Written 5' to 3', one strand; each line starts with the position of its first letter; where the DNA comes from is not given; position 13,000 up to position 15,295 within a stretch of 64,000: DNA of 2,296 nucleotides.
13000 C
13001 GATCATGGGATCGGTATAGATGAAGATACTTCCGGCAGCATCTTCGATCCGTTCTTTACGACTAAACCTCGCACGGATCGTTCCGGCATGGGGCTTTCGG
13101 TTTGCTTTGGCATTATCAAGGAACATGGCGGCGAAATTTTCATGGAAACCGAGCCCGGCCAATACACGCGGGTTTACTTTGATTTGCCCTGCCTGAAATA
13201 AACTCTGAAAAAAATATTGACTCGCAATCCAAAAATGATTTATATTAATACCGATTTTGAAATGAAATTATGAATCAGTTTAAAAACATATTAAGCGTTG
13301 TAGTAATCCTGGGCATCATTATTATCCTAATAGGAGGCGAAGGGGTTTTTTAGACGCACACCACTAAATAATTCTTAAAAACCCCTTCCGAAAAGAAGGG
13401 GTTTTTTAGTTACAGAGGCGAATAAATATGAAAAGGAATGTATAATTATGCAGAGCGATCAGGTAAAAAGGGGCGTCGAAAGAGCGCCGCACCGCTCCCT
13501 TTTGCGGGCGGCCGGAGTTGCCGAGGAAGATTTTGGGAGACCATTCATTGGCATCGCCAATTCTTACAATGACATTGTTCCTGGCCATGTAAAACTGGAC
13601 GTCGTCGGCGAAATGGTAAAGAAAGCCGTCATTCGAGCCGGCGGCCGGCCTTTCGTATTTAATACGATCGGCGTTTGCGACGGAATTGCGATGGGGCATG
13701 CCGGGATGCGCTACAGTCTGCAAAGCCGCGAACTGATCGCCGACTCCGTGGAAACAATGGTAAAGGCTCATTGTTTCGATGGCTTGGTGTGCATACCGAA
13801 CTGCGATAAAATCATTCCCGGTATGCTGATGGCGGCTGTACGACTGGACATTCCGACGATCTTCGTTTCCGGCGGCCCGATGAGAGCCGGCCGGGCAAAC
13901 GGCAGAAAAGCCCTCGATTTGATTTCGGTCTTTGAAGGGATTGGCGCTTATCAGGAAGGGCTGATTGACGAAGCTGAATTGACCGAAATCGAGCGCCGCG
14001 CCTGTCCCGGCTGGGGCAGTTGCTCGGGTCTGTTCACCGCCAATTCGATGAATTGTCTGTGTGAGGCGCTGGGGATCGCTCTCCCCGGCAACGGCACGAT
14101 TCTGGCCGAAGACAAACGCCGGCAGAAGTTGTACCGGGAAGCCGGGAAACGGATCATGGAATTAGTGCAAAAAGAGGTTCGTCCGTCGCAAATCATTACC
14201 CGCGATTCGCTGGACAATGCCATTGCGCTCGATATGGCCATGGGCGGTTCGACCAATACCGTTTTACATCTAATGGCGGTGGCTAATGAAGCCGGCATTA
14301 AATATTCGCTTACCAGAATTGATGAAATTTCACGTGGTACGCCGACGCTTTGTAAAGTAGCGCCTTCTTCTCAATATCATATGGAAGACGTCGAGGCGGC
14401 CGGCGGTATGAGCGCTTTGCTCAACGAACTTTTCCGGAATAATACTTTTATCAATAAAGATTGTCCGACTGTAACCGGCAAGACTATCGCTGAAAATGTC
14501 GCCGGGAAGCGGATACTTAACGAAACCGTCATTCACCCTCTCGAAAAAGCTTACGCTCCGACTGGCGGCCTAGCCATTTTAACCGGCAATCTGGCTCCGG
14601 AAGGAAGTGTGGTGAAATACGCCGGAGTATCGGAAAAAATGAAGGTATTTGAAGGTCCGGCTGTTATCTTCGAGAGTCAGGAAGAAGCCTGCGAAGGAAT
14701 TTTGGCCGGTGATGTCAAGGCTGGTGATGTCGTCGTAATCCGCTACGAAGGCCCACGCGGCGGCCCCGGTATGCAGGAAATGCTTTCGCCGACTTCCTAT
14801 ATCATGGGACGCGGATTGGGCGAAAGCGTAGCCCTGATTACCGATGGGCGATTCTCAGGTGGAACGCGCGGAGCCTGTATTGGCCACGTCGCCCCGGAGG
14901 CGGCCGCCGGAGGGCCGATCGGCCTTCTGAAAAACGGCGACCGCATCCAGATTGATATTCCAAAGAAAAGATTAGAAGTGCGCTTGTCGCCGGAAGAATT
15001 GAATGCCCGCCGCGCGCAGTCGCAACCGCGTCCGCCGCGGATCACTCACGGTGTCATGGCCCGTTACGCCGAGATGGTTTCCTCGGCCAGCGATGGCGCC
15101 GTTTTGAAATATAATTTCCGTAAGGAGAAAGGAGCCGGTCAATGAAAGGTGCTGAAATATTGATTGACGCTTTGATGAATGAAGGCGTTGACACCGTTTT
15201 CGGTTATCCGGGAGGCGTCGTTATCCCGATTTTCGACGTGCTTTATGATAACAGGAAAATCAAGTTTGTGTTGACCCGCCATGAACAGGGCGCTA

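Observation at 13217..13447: Ile/Leu/Val leader peptide with a minimal three-segment attenuator built on a perfect 15-nt direct repeat, controlling a 9-gene ilv-cimA-leu operon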

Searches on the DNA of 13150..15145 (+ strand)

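Call 8: search_rna_families(source=window, start=13150, end=13500, threshold=evalue, max_evalue=10, show_alignments=3)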
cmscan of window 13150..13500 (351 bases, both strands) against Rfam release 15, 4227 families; matches with E-value up to 10: 18.
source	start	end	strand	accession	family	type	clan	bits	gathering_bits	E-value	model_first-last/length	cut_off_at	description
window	13329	13410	+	RF02064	STnc370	Gene; sRNA;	-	29.9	54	0.032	1-71/71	no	Enterobacterial sRNA STnc370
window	13250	13407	+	RF04180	BTnc231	Gene; sRNA;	-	26.8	80.4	0.0012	1-154/154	no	Bacteroides sRNA BTnc231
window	13378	13405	-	RF01772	rnk_pseudo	Cis-reg; leader;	-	22.6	55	0.1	73-100/108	no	Pseudomonas rnk leader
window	13322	13410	+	RF00515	PyrR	Cis-reg;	-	21.8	54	0.77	1-115/115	no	PyrR binding site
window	13356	13443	-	RF03922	MIR2119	Gene; miRNA;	-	20.3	73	3.4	1-188/188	no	MIR2119 microRNA precursor family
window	13331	13410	+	RF01859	Phe_leader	Cis-reg; leader;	-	19.8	55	0.57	1-125/125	no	Phenylalanine leader peptide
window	13374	13409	+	RF02351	psRNA14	Gene; sRNA;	-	18.8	60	1.1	6-41/84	no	Proteobacteria sRNA psRNA14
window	13266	13387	+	RF02179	ST7-AS1_1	Gene; lncRNA;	-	18.1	45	5.8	1-117/117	no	ST7 antisense RNA 1 conserved region 1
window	13260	13408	+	RF02452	ncr1575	Gene; sRNA;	-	17.1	60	5.1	1-212/212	no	Bacillus sRNA ncr1575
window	13343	13384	-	RF00680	mir-224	Gene; miRNA;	-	16.4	70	1.8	1-81/81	no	mir-224 microRNA precursor family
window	13366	13446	-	RF02362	Yfr10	Gene; sRNA;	-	16.2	43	8.1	1-78/78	no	Cyanobacterial functional RNA 10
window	13457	13500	+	RF02923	HTH-XRE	Cis-reg;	-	15.1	49.8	3.3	1-46/78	3'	HTH-XRE RNA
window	13380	13412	+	RF01379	CRISPR-DR66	Gene; CRISPR;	CL00014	15.1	45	6.9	6-31/37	no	CRISPR RNA direct repeat element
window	13365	13438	-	RF01770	rimP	Cis-reg; leader;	-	14.7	47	8.2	1-102/102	no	Gammaprotebacteria rimP leader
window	13378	13405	+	RF01772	rnk_pseudo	Cis-reg; leader;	-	14.5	55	6.3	73-100/108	no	Pseudomonas rnk leader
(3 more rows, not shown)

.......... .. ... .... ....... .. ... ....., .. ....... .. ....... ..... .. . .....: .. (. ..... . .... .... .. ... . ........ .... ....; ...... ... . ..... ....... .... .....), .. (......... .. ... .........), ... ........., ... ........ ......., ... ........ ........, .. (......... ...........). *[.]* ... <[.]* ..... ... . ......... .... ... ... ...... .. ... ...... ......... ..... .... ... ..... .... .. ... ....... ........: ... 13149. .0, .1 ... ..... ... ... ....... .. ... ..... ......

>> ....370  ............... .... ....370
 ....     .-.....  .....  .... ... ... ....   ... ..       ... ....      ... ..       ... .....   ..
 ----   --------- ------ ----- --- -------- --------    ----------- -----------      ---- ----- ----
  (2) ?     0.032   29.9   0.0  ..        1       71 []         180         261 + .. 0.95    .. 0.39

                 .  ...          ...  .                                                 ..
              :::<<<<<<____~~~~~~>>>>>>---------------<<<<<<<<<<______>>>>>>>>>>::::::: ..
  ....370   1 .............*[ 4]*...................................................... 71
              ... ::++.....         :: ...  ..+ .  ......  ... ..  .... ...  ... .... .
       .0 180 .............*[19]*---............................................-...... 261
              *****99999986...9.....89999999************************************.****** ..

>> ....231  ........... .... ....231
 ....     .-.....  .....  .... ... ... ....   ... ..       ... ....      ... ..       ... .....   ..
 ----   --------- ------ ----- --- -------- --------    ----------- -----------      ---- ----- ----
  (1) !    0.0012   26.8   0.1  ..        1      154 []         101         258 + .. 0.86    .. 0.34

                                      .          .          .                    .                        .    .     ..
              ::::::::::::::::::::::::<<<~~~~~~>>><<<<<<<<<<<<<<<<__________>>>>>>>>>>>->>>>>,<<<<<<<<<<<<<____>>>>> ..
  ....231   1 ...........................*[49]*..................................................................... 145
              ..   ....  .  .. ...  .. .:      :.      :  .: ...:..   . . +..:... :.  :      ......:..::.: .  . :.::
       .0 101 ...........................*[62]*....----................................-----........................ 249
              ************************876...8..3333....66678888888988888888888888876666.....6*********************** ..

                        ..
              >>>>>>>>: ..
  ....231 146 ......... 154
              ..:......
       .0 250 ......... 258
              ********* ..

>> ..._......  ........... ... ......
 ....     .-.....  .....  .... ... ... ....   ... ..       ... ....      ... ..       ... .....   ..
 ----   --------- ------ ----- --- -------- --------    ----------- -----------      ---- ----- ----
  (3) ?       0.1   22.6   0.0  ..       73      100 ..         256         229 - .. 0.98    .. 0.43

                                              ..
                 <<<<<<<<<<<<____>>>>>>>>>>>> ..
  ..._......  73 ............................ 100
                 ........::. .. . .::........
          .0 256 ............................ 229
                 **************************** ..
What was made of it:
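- On Curated Rfam leader families (Leu_leader, Thr_leader, His_leader, Trp_leader, Phe_leader and others): The best leader family is Phe_leader at 19.8 bits against a threshold of 55, E 0.57 (call 8).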

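Call 48: build_rna_model(alignment_id=A2, structure=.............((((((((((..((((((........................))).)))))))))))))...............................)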
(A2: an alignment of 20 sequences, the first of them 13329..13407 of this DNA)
Model R1 built from alignment A2 (20 sequences, 103 columns); structure: as given.
model positions 82; base pairs 16; branch points 0; effective number of sequences 6.52; information 0.692 bits per position. Calibrated on 0.2 Mb of random sequence (short: E-values are rough).
structure used (alignment columns):
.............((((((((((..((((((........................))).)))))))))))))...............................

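Call 49: search_with_rna_model(model_id=R1, sources=[window, L001, L002, L003, L004, L005, L006, L007, L008, L009, L010, L011, L012, L013, L014, L015, L016, L017, L018, L019, L020, L021, L022, L023, L024, L025, L026, L027, L028, L029, L030, L031, L032, L033, L034, L035, L036, L037, L038, L039, L040, L041, L042, L043, L044, L045, L046, L047, L048, L049, L050, L051, L052, L053, L054, L055, L056, L057, L058, L059, L060, L061, L062, L063, L064, L065, L066, L067, L068, L069, L070, L071, L072, L073, L074, L075, L076, L077, L078, L079, L080, L081, L082, L083, L084, L085, L086, L087, L088, L089, L090, L091, L092, L093, L094, L095, L096, L097, L098, L099], max_evalue=1)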
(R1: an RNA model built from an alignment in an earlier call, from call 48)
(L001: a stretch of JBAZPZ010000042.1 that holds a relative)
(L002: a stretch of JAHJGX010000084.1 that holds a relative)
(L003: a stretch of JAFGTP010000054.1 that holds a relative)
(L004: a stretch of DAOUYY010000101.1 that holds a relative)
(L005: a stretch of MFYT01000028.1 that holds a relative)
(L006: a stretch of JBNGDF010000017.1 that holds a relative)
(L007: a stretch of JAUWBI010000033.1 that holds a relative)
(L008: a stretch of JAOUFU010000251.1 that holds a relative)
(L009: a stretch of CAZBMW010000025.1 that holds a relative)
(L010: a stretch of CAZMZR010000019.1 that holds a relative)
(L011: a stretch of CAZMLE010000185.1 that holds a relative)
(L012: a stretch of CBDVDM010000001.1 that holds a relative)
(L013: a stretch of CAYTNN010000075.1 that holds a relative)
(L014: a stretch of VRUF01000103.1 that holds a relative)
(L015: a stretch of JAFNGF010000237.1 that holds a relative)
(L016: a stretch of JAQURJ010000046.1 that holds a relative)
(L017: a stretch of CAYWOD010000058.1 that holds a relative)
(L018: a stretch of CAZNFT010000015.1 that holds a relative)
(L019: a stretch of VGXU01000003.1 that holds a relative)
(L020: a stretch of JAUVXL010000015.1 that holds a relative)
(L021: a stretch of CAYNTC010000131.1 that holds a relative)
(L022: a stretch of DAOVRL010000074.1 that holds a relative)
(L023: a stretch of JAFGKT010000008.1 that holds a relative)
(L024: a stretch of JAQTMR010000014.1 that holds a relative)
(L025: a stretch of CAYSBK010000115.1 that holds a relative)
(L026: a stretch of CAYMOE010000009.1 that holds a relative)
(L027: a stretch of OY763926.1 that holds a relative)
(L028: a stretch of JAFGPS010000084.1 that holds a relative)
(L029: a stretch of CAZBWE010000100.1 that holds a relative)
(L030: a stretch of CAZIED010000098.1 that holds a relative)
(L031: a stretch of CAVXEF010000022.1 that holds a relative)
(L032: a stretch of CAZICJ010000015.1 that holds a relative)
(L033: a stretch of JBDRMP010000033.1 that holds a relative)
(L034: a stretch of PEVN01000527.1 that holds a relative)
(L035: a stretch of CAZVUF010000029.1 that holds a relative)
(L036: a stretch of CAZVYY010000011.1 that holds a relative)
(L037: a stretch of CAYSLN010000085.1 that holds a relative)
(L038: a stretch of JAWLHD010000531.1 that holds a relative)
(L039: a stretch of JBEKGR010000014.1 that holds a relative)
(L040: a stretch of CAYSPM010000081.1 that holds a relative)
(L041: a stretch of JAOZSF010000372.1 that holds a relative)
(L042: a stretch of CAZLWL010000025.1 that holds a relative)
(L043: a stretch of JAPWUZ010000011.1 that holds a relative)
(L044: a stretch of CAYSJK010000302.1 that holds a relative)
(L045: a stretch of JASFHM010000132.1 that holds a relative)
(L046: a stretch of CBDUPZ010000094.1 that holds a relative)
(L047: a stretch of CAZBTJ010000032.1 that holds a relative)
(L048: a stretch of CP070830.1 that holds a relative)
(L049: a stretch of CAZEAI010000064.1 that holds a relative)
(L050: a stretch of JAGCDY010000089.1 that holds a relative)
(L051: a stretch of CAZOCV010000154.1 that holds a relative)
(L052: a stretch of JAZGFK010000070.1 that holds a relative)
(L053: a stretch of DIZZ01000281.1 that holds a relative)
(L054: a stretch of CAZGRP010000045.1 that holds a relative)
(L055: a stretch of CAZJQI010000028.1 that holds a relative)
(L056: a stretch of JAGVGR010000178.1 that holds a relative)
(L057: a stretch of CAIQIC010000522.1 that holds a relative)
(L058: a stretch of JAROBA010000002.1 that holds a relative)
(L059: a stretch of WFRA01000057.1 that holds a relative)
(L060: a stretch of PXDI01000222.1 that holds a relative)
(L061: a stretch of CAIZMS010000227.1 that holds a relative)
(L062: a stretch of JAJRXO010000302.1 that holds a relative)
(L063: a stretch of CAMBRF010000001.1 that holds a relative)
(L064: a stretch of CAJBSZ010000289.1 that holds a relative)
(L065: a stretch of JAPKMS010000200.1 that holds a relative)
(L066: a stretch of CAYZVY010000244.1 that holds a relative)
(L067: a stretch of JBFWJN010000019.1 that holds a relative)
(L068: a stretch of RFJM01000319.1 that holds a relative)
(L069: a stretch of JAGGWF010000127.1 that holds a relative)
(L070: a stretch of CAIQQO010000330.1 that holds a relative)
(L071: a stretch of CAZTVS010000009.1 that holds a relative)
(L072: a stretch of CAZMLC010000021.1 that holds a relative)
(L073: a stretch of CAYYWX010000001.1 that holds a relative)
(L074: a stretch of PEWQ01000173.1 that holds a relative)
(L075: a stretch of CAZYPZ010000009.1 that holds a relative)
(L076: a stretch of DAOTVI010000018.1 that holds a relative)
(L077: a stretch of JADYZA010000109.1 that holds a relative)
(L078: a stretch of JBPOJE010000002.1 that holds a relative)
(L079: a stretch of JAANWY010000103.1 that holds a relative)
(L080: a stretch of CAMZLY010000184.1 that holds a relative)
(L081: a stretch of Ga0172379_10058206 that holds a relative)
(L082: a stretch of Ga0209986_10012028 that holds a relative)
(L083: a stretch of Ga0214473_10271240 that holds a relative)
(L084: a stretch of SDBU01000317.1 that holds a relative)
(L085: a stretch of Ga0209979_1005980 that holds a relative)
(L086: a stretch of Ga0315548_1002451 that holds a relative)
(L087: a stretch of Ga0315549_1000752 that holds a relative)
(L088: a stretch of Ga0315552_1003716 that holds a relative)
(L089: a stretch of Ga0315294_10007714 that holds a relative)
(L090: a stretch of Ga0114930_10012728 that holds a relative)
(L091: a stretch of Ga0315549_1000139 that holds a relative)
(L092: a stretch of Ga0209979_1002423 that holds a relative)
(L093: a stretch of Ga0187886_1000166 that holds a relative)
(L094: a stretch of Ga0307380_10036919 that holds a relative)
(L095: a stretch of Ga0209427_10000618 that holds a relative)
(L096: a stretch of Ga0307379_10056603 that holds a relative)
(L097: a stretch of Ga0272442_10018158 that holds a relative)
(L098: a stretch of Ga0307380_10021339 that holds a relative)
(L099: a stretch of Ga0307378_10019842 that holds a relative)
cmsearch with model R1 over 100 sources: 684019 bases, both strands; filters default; matches with E-value up to 1: 12.
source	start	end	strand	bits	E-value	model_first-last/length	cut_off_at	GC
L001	2828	2908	+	84.1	9.6e-18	1-82/82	no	0.37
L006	2903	2983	+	78.1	3.1e-16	1-82/82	no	0.36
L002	2900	2981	+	77.7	3.8e-16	1-82/82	no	0.39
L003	2727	2813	+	68.8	6.7e-14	1-82/82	no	0.32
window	13329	13410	+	61.4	5e-12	1-82/82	no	0.39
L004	109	189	+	54.1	3.5e-10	1-82/82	no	0.44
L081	1355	1442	+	53.6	4.6e-10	1-82/82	no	0.35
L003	2897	2978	+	51.2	1.8e-09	1-82/82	no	0.33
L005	2846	2932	+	43.4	1.7e-07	1-82/82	no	0.49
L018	2772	2848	+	24.9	0.008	1-82/82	no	0.35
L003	2906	2958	-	18.2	0.38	10-60/82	no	0.32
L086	4318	4381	-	18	0.44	1-82/82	no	0.36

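Call 50: search_with_rna_model(model_id=R1, sources=[L100, L101, L102, L103, L104, L105, L106, L107, L108, L109, L110, L111, L112, L113, L114, L115, L116, L117, L118, L119, L120, L121, L122, L123, L124, L125, L126, L127, L128, L129, L130, L131, L132, L133, L134, L135, L136, L137, L138, L139, L140, L141, L142, L143, L144, L145, L146, L147, L148, L149, L150, L151, L152, L153, L154, L155, L156, L157, L158, L159, L160, L161, L162, L163, L164, L165, L166, L167, L168, L169, L170, L171], max_evalue=1)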
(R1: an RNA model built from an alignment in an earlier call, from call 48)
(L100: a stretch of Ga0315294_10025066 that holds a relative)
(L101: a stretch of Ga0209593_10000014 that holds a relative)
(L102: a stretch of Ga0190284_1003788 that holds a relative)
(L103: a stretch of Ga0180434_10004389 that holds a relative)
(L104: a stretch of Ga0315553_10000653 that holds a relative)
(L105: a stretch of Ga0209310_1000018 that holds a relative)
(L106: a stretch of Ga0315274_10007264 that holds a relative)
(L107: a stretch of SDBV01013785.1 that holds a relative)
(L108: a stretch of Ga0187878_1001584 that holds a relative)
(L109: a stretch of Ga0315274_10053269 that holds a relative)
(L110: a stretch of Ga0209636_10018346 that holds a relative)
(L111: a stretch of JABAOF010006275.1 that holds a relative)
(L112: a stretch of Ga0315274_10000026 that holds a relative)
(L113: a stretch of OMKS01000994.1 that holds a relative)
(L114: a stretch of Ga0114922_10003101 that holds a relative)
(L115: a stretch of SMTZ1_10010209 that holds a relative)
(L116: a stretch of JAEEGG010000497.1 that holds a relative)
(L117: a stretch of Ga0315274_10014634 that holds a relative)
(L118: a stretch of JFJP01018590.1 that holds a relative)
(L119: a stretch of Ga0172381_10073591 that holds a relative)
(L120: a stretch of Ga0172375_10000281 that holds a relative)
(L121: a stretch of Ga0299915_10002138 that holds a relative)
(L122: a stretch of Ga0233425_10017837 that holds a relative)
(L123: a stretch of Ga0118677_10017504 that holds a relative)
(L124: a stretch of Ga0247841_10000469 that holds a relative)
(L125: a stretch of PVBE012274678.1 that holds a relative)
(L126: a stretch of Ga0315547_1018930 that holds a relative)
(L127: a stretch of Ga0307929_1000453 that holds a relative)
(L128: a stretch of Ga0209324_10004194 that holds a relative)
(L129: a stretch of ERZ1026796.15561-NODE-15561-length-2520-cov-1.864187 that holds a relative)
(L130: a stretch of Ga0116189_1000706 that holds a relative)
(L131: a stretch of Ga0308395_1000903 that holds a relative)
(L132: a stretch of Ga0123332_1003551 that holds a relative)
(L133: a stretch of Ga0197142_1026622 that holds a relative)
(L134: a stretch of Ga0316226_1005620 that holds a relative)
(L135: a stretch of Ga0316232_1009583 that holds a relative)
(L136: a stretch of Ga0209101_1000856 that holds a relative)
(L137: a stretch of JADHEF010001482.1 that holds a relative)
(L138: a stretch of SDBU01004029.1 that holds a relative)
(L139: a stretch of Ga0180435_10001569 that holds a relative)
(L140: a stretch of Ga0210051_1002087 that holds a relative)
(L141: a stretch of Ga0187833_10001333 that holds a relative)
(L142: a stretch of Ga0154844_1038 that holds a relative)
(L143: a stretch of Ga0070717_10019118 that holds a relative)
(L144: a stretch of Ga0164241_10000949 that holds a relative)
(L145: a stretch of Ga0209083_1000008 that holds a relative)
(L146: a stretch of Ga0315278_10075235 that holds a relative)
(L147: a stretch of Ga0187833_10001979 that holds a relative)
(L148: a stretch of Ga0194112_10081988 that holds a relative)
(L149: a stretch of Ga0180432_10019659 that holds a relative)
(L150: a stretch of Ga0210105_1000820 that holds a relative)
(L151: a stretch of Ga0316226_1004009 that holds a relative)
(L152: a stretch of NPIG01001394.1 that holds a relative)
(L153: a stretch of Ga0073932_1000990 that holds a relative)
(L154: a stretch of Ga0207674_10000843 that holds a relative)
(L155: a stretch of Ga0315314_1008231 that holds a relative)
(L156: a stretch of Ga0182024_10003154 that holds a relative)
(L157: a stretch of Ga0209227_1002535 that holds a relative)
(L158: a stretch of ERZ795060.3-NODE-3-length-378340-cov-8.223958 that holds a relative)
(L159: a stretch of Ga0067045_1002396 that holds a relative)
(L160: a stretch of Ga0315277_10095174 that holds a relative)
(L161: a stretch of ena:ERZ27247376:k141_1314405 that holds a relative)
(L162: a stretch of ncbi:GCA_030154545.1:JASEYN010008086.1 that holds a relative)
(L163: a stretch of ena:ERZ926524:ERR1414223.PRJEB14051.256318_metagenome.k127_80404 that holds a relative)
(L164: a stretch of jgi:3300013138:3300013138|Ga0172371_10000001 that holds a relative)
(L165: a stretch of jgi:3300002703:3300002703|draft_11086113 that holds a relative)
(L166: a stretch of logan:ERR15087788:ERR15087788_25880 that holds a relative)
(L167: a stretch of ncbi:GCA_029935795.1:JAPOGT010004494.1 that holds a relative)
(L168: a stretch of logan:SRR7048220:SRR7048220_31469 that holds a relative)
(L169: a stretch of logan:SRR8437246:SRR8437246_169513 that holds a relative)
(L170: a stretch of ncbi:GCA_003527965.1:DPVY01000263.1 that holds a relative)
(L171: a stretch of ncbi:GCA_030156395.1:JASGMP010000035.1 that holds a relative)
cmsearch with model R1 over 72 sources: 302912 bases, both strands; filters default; matches with E-value up to 1: 15.
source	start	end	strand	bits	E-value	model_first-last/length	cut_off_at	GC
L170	1090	1171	+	86.8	9e-19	1-82/82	no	0.37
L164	1082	1163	+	76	4.8e-16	1-82/82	no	0.35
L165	1088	1170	+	73.6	1.9e-15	1-82/82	no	0.36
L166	1098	1178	+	72.5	3.6e-15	1-82/82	no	0.38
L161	1079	1160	+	72.3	4e-15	1-82/82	no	0.37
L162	1081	1163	+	72.1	4.6e-15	1-82/82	no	0.36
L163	1092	1177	+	72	4.8e-15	1-82/82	no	0.34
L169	1084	1166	+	70.6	1.1e-14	1-82/82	no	0.39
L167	1094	1178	+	67.4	6.7e-14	1-82/82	no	0.32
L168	1102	1183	+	66.7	1e-13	1-82/82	no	0.39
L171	1104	1183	+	61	2.9e-12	1-82/82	no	0.38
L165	1095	1149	-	21.6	0.024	9-62/82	no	0.36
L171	1113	1163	-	17.2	0.31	10-60/82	no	0.35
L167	2925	3023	+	17.2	0.31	1-82/82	no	0.24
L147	2421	2504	+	16.1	0.6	1-82/82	no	0.29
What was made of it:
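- Tried and rejected: Covariance model R1 found no second copy in the 64-kb window and none in about 150 loci of other phyla (calls 49, 50).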

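Call 51: search_with_rna_model(model_id=R1, sources=[window, L001, L002, L003, L004, L005, L006, L081, L161, L162, L163, L164, L165, L166, L167, L168, L169, L170, L171], max_evalue=0.00001, make_alignment=true)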
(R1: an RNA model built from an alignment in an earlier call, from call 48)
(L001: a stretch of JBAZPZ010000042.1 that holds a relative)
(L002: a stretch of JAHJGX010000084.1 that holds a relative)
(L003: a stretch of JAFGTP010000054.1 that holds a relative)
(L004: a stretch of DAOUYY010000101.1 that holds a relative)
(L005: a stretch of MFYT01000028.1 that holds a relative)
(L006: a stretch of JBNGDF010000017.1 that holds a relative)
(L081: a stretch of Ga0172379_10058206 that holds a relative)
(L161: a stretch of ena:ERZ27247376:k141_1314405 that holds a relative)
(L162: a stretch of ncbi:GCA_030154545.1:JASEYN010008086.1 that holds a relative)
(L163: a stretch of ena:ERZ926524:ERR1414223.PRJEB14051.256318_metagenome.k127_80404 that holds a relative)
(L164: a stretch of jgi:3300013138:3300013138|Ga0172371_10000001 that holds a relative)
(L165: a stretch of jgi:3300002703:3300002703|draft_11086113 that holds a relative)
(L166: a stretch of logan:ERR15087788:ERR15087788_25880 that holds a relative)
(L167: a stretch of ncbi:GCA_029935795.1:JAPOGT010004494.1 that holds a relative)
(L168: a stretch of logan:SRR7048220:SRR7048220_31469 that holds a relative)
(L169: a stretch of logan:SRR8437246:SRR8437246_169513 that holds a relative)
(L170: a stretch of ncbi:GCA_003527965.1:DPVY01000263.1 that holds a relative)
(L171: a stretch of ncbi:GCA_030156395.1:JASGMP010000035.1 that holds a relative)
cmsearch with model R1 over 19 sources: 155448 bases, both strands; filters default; matches with E-value up to 0.00001: 20.
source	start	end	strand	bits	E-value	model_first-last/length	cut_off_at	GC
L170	1090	1171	+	86.8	4.6e-19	1-82/82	no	0.37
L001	2828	2908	+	84.1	2.2e-18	1-82/82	no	0.37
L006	2903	2983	+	78.1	7e-17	1-82/82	no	0.36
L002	2900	2981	+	77.7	8.7e-17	1-82/82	no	0.39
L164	1082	1163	+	76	2.5e-16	1-82/82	no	0.35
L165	1088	1170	+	73.6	9.8e-16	1-82/82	no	0.36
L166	1098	1178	+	72.5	1.8e-15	1-82/82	no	0.38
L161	1079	1160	+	72.3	2.1e-15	1-82/82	no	0.37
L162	1081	1163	+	72.1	2.3e-15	1-82/82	no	0.36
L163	1092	1177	+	72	2.5e-15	1-82/82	no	0.34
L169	1084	1166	+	70.6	5.6e-15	1-82/82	no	0.39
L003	2727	2813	+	68.8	1.5e-14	1-82/82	no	0.32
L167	1094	1178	+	67.4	3.4e-14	1-82/82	no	0.32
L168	1102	1183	+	66.7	5.4e-14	1-82/82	no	0.39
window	13329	13410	+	61.4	1.1e-12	1-82/82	no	0.39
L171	1104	1183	+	61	1.5e-12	1-82/82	no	0.38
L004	109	189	+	54.1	7.9e-11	1-82/82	no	0.44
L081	1355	1442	+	53.6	1e-10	1-82/82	no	0.35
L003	2897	2978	+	51.2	4.2e-10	1-82/82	no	0.33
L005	2846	2932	+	43.4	3.9e-08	1-82/82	no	0.49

Alignment A3: 20 matches aligned to the model, 97 columns, each read 5' to 3' on its own strand. Consensus structure (alignment columns), stored with it:
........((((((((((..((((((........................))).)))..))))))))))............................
